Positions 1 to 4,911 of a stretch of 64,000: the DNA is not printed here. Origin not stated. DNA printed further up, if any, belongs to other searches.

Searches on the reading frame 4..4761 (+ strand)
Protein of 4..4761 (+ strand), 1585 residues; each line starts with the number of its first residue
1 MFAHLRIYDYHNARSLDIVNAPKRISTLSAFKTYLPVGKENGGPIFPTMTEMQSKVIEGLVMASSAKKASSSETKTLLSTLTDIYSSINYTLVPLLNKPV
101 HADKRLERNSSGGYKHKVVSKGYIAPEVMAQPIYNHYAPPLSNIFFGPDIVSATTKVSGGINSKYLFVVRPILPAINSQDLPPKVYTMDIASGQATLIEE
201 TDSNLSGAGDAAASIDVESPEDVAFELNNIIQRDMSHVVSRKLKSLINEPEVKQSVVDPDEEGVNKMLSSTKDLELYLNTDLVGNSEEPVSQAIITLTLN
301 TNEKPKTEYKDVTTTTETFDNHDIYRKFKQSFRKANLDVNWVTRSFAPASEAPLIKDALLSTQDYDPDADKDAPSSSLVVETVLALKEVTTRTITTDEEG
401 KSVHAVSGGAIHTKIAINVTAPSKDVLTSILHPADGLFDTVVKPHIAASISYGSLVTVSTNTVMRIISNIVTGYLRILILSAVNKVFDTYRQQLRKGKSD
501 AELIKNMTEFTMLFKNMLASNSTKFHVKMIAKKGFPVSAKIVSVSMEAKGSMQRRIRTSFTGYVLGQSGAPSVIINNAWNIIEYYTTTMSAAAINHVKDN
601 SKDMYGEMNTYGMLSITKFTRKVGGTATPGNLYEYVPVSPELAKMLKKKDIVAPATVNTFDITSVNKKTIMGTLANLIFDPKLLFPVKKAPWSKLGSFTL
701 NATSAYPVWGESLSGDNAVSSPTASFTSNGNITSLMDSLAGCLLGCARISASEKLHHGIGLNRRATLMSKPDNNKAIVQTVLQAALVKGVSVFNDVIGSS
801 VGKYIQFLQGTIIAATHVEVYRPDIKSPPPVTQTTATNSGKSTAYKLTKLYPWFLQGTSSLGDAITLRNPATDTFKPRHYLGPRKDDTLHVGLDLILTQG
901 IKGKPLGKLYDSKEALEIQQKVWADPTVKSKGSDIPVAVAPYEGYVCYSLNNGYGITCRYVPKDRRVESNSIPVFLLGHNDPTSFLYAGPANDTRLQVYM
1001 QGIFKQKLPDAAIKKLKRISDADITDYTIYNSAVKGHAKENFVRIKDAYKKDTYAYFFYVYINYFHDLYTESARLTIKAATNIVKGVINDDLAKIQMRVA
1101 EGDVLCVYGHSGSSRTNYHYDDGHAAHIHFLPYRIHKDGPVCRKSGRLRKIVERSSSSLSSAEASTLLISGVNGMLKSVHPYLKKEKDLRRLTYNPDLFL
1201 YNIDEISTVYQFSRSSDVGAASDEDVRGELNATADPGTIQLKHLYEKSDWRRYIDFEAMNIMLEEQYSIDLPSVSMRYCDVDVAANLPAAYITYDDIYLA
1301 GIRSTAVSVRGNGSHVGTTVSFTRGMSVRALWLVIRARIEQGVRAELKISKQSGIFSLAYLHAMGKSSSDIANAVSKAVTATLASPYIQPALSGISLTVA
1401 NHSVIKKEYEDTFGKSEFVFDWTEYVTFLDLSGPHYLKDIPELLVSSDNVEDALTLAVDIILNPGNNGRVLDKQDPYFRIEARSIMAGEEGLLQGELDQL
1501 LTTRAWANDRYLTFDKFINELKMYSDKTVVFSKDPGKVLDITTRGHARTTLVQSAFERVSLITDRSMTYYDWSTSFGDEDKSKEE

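Call 9: search_protein_families(library=phrogs, proteins=[window:4-4761:+], max_evalue=0.001)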
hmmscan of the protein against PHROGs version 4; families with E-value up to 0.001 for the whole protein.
window:4-4761:+ (1585 aa): 0 families

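Call 10: search_protein_families(library=pfam, proteins=[window:4-4761:+], max_evalue=0.001)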
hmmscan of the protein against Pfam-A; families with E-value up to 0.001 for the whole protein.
window:4-4761:+ (1585 aa): 0 families

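Call 37: search_solved_structures(query=window:4-4761:+, max_evalue=0.1)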
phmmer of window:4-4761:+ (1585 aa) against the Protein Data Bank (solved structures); distinct sequences matched with E-value up to 0.1: 0.

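Call 108: search_dna_similar(query=window:4-4761:+, collection=phages, mode=protein, max_rows=10, max_evalue=0.001)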
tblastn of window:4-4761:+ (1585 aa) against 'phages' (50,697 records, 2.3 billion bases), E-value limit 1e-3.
No match.
